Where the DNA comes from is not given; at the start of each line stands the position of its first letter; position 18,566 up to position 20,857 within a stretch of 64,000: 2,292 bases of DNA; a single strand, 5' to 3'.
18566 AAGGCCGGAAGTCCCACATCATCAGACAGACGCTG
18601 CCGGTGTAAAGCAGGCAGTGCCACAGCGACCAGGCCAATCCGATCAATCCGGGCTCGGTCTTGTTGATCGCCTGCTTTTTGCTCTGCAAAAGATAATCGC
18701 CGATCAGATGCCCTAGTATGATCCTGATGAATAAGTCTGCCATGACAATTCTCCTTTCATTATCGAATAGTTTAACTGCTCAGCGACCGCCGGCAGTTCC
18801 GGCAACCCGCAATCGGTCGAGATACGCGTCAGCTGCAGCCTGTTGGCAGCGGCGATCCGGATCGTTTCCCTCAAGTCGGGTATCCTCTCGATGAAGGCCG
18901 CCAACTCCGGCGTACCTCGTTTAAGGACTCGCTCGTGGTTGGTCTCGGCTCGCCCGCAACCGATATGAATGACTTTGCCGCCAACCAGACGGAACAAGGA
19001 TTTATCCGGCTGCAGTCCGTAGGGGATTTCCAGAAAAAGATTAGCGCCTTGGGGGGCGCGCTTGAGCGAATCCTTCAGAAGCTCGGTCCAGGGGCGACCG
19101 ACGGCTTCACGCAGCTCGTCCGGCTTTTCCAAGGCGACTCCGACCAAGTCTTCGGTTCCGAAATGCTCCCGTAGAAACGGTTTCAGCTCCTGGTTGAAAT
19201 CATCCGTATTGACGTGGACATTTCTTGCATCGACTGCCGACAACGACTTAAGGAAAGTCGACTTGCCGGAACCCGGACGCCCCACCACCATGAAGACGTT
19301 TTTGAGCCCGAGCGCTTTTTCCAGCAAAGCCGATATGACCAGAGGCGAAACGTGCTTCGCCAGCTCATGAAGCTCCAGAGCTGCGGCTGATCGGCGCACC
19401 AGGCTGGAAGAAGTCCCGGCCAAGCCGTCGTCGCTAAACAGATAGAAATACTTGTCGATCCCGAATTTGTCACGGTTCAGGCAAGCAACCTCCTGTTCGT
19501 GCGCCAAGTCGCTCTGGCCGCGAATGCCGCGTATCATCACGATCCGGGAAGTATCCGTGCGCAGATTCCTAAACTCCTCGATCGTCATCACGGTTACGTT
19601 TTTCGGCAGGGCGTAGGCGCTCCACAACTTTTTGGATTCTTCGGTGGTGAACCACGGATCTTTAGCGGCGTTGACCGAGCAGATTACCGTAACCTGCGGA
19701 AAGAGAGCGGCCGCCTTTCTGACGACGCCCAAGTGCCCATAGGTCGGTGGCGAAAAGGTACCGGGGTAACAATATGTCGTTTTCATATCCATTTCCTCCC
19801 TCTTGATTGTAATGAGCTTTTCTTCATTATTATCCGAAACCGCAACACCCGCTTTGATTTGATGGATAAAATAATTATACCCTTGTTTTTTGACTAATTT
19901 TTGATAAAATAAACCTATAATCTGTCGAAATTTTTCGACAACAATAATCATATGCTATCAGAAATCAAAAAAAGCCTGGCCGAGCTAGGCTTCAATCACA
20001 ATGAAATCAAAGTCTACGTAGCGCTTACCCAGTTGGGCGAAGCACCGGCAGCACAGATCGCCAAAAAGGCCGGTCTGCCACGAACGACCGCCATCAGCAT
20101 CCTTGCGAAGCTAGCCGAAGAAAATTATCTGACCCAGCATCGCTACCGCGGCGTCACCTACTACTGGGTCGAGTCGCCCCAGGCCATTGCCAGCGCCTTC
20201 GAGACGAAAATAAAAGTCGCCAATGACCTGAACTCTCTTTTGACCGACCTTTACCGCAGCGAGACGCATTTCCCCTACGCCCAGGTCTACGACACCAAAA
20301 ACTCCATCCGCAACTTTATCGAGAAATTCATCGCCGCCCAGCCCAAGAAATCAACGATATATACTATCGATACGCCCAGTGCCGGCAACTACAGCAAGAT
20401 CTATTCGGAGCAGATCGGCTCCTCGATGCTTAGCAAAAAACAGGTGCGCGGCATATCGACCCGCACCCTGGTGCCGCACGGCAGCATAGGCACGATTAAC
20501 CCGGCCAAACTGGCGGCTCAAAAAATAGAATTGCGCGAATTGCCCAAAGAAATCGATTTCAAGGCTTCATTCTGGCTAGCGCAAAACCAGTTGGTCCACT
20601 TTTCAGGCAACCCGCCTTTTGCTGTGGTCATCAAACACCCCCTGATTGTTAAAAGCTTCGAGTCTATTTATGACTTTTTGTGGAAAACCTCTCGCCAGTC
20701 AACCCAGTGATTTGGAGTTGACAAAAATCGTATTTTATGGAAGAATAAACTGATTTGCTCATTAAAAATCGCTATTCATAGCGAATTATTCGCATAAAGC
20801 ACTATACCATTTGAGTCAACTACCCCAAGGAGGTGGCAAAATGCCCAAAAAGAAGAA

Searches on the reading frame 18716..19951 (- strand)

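Call 11: search_protein_families(library=pfam, max_evalue=0.001, proteins=[window:18716-19951:-])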
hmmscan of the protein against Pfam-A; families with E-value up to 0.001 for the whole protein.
window:18716-19951:- (412 aa): 3 families
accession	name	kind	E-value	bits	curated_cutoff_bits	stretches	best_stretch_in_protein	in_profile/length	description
PF01467.32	CTP_transf_like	-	7.5e-08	33.1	21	1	62-148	2-93/133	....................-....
PF13191.12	AAA_16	-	8.5e-05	23.5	32.6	1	214-297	21-103/167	AAA ATPase domain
PF13671.12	AAA_33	-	0.00063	20.5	27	0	219-258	1-39/143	AAA domain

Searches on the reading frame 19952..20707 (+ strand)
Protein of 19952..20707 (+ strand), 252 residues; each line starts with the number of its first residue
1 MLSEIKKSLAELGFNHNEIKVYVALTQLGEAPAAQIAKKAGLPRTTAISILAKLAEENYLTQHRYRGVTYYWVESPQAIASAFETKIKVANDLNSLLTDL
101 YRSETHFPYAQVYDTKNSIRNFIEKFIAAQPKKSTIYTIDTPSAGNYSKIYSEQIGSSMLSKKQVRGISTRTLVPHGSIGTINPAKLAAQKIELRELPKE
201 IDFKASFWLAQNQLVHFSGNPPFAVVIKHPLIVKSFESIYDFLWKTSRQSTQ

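Call 11: search_protein_families(library=pfam, max_evalue=0.001, proteins=[window:19952-20707:+])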
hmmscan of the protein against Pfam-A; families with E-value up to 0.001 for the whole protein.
window:19952-20707:+ (252 aa): 2 families
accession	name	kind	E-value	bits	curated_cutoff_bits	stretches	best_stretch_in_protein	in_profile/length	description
PF01978.25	TrmB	-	8.5e-12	45.2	25.6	1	9-66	1-58/68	Sugar-specific transcriptional regulator TrmB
PF09339.16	HTH_IclR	-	9e-06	25.8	22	1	29-63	16-51/52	IclR helix-turn-helix domain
